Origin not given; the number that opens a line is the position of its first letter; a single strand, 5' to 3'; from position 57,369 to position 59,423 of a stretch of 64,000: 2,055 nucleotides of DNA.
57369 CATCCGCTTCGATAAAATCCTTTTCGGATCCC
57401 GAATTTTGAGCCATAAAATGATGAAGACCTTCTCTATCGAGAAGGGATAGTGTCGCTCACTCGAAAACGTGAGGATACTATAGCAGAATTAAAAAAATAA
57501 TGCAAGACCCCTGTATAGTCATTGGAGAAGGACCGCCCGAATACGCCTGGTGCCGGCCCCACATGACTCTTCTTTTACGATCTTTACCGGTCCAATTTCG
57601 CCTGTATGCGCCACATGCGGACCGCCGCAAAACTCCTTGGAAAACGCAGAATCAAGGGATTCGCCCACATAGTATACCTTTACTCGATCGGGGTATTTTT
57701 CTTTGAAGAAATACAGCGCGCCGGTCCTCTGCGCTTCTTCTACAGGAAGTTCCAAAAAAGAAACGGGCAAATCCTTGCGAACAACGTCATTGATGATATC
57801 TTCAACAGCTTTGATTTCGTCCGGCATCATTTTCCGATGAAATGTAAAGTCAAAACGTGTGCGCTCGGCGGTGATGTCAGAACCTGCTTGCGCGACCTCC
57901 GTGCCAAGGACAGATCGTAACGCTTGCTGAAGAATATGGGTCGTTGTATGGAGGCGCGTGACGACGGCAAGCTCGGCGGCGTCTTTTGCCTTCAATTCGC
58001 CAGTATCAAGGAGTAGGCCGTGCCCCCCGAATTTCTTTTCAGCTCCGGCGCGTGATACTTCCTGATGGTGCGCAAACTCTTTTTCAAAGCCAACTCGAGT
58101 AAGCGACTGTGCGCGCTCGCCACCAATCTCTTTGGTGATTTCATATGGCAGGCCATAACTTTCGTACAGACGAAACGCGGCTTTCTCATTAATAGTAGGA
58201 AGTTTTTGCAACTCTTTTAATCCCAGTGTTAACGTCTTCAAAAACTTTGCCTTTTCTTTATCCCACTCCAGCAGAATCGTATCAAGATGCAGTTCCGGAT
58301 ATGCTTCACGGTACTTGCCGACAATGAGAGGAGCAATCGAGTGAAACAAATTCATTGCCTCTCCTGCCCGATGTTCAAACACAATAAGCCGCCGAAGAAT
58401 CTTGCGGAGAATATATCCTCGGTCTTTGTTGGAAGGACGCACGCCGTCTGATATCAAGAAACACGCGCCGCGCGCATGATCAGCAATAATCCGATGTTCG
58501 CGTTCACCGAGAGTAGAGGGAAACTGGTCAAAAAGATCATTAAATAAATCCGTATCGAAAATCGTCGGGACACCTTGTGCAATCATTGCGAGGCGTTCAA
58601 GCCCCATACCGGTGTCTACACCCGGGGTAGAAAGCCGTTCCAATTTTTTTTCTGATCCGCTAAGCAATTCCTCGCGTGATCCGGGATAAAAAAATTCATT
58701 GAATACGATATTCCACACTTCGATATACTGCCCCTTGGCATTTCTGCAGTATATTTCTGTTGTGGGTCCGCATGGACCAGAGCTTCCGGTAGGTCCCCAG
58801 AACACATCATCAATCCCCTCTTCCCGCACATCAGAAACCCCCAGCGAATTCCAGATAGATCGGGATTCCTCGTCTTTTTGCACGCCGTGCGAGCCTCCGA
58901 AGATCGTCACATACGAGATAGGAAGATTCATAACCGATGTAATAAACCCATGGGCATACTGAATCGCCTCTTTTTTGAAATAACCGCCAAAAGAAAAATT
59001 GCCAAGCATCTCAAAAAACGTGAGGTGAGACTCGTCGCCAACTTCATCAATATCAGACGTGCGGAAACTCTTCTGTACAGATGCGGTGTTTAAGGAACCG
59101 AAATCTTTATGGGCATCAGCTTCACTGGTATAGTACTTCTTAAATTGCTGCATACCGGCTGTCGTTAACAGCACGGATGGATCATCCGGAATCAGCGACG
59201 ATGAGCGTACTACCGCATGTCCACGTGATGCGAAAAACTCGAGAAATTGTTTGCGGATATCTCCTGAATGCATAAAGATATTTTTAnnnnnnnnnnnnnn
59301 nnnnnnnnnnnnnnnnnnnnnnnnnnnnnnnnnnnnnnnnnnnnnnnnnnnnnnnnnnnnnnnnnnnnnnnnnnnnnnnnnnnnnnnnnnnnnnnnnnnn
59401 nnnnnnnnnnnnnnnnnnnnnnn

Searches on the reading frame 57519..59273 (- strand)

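Call 3: search_protein_families(library=pfam, proteins=[window:57519-59273:-], max_evalue=1)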
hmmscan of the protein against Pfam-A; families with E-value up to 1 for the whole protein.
window:57519-59273:- (584 aa): 3 families
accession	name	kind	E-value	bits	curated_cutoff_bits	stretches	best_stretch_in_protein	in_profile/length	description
PF01411.24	tRNA-synt_2c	-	9.6e-96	321.9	30.3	1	5-415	1-436/552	tRNA synthetases class II (A)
PF07973.19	tRNA_SAD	-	1.3e-15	57.5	24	1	531-578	1-43/44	Threonyl and Alanyl tRNA synthetase second additional domain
PF01409.25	tRNA-synt_2d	-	0.18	11.7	19.8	1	215-238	209-232/246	tRNA synthetases class II core domain (F)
